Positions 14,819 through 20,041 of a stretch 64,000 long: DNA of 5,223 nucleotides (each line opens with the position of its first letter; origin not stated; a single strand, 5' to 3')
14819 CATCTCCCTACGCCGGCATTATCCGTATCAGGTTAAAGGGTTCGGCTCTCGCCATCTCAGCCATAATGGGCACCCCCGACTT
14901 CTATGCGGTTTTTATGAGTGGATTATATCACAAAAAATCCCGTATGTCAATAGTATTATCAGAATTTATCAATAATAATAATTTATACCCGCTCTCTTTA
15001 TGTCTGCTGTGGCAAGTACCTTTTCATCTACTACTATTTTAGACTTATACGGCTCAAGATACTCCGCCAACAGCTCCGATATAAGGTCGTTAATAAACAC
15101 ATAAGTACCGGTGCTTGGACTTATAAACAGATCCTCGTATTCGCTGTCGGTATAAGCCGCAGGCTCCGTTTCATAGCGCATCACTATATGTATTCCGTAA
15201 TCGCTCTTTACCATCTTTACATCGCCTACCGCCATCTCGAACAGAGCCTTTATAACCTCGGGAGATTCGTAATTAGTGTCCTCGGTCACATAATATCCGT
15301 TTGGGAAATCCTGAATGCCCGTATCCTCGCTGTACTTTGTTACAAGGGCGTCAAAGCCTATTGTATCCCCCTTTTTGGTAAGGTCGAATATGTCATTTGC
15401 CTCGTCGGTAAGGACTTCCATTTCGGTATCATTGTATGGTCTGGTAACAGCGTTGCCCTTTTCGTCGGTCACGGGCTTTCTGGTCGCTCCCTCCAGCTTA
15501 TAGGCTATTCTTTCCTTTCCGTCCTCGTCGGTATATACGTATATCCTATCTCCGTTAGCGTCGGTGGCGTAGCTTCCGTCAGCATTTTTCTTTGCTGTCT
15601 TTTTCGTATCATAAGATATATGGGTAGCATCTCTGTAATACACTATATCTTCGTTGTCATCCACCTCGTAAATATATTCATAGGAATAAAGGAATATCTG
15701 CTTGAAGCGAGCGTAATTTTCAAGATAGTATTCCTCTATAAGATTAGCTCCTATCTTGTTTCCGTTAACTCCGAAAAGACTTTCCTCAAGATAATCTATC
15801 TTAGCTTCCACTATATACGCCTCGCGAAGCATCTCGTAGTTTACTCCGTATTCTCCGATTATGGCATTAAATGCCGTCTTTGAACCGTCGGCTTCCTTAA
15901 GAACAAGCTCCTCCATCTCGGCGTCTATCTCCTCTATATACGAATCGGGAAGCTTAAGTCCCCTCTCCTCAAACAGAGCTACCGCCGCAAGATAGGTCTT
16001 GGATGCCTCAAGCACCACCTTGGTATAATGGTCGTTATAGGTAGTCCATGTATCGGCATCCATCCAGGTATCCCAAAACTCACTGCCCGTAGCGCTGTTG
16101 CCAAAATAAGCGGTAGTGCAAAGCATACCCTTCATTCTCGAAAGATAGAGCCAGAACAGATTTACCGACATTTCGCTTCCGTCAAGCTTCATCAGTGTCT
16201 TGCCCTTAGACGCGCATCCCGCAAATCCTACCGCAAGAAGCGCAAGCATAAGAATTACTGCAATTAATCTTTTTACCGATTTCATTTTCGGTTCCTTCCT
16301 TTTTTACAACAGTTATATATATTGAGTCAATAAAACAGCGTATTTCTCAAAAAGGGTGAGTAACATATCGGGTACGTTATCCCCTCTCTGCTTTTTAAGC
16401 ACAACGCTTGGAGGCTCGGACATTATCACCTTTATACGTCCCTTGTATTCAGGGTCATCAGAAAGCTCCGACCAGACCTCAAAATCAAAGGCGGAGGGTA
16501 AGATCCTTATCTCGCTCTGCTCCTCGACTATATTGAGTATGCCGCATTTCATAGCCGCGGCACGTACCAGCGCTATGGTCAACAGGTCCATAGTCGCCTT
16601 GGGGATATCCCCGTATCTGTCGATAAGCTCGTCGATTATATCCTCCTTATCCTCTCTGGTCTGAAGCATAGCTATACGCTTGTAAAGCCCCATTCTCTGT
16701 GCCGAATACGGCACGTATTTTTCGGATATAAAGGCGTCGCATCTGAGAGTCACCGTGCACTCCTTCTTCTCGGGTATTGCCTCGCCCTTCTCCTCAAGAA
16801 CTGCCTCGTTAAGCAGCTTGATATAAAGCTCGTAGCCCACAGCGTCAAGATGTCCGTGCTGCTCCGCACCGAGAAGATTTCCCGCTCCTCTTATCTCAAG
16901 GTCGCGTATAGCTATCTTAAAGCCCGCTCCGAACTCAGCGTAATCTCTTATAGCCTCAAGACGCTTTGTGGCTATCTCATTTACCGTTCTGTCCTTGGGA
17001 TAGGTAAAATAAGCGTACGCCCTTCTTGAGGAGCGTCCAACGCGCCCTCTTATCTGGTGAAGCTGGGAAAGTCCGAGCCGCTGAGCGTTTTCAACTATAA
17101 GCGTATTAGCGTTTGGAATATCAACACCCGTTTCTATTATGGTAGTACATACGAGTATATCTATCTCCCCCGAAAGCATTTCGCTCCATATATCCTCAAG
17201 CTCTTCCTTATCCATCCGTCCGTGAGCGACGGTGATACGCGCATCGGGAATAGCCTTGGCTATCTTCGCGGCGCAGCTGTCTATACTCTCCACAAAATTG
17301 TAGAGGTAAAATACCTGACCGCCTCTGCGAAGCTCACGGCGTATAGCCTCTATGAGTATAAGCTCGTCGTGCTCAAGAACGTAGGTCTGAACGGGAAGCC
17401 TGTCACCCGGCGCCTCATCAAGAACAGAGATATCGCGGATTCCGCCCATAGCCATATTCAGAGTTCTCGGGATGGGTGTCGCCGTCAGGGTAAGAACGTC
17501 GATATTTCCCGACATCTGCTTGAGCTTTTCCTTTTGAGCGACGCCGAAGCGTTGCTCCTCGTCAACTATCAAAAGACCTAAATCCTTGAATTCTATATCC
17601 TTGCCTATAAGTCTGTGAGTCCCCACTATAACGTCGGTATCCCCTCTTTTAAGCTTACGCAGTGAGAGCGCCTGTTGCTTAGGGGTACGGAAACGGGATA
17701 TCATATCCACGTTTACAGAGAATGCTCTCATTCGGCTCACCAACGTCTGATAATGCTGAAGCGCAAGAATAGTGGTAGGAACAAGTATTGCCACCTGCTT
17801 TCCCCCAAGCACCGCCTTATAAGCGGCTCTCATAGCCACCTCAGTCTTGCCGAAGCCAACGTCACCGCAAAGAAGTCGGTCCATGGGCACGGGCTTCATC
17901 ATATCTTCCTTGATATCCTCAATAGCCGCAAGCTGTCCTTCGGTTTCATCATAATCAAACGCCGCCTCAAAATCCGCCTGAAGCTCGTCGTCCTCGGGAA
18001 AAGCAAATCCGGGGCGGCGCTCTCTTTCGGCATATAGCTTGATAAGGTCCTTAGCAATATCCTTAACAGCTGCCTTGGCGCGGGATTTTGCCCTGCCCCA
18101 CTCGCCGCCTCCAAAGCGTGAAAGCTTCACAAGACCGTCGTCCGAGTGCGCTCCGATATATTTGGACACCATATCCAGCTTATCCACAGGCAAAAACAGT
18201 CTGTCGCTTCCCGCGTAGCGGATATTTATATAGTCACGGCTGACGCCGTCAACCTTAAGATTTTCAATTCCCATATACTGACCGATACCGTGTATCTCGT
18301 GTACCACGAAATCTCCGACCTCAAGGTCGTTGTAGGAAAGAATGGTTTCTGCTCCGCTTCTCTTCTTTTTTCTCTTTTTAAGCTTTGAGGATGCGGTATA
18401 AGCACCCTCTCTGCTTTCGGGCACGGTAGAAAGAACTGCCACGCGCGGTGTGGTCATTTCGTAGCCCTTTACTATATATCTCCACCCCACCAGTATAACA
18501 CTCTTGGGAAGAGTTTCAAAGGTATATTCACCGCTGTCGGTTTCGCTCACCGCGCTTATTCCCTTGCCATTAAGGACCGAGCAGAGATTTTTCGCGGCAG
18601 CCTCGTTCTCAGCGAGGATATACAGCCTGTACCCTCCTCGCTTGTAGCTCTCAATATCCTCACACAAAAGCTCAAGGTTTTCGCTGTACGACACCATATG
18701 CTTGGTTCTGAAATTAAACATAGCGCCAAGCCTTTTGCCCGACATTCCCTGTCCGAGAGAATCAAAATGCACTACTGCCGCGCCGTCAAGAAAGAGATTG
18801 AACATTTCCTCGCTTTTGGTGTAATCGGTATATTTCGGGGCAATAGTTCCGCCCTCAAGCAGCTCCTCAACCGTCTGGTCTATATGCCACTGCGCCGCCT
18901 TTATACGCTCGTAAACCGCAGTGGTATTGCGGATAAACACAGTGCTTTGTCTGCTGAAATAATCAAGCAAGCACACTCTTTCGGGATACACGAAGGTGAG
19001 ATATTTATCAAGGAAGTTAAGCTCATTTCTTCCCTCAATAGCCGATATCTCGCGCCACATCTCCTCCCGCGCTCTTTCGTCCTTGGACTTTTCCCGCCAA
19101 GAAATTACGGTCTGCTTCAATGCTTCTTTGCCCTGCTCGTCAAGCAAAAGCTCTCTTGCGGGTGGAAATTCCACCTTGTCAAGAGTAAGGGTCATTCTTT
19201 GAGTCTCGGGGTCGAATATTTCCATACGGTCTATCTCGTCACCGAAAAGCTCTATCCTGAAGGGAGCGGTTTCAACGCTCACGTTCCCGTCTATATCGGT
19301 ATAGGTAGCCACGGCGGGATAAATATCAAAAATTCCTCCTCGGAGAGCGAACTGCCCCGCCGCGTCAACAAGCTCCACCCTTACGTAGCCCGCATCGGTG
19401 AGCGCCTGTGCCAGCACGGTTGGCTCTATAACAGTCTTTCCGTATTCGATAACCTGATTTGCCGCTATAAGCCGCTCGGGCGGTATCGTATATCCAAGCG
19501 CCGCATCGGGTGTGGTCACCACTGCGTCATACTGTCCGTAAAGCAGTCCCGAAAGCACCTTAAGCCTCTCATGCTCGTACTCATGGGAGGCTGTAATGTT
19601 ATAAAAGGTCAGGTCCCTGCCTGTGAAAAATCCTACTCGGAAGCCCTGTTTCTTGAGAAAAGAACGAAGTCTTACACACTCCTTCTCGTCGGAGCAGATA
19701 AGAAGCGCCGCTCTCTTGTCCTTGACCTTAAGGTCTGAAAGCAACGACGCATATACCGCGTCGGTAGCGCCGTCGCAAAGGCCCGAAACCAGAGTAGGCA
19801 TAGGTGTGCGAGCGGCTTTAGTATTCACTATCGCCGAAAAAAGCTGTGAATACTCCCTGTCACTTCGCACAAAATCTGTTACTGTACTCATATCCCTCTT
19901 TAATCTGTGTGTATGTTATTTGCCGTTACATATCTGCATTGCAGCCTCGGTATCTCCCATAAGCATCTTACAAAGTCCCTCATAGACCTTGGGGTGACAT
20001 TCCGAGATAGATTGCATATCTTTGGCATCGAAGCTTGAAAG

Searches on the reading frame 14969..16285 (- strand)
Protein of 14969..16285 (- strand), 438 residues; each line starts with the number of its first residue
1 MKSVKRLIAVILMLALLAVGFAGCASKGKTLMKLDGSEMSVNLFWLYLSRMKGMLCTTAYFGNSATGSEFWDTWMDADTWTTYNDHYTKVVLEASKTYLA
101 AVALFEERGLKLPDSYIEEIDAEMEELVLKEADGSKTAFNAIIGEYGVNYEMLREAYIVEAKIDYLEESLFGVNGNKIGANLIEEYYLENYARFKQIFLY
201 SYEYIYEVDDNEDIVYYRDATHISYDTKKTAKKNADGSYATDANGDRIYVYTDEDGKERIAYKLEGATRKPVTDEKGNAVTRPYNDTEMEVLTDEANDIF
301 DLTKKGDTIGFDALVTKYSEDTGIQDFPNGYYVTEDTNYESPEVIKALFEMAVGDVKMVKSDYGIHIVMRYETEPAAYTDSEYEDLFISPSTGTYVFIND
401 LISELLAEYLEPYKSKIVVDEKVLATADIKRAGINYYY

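Call 63: search_protein_families(library=pfam, proteins=[window:14969-16285:-], max_evalue=0.00001)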
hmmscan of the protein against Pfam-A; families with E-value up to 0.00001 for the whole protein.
window:14969-16285:- (438 aa): 1 family
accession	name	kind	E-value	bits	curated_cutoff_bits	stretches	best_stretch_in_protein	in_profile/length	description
PF13616.12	Rotamase_3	-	4.4e-06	27.7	22.5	1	285-369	30-111/116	PPIC-type PPIASE domain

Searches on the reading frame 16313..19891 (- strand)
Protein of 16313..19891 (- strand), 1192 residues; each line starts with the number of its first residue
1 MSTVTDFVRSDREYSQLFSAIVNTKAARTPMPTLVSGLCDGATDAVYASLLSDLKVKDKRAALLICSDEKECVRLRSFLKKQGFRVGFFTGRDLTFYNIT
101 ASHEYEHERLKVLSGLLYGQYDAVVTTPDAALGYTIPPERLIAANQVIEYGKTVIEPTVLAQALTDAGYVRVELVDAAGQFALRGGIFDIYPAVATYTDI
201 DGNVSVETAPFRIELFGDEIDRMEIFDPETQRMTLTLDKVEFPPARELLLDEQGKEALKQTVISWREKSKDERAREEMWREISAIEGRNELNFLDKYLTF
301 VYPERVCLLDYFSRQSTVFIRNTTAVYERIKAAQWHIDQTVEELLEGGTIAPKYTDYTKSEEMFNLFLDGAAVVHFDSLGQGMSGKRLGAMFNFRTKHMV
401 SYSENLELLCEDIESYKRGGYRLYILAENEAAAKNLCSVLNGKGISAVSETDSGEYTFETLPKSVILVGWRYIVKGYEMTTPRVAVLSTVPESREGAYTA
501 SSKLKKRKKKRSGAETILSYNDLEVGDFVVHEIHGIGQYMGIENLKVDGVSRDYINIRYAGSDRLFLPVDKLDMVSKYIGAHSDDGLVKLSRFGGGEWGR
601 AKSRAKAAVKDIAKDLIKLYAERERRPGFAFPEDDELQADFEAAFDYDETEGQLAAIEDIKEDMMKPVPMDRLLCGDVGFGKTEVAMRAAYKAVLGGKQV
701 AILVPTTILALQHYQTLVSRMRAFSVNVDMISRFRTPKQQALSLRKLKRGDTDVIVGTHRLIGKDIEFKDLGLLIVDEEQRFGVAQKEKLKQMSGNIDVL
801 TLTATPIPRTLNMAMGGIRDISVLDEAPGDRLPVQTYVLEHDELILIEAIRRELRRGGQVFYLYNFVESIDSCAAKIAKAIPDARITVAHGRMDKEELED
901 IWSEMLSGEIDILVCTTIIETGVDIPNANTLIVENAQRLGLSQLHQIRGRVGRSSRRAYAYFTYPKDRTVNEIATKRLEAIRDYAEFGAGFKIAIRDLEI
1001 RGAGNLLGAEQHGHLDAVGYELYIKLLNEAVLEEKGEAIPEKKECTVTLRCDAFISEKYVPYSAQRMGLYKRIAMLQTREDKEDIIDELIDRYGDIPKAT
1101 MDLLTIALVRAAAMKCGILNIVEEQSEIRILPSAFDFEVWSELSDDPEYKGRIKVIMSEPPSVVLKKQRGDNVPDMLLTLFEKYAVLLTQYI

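Call 63: search_protein_families(library=pfam, proteins=[window:16313-19891:-], max_evalue=0.00001)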
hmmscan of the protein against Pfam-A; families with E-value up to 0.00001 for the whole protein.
window:16313-19891:- (1192 aa): 6 families
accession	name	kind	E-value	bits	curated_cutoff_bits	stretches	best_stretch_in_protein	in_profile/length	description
PF00270.35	DEAD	-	5.7e-25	88.4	26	1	650-812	1-165/167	DEAD/DEAH box helicase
PF00271.37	Helicase_C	-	1.1e-22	80.8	23.5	1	848-954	4-109/110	Helicase conserved C-terminal domain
PF03461.20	TRCF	-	2.5e-22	79.5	25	1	1049-1130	1-82/95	TRCF domain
PF02559.22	CarD_TRCF_RID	-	2.1e-21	76.2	23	1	523-579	1-57/57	CarD-like/TRCF RID domain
PF17757.6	UvrB_inter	-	1.9e-17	63.6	22.9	1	155-247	9-90/91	UvrB interaction domain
PF04851.21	ResIII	-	5.7e-07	30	22.5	1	653-806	8-162/164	Type III restriction enzyme, res subunit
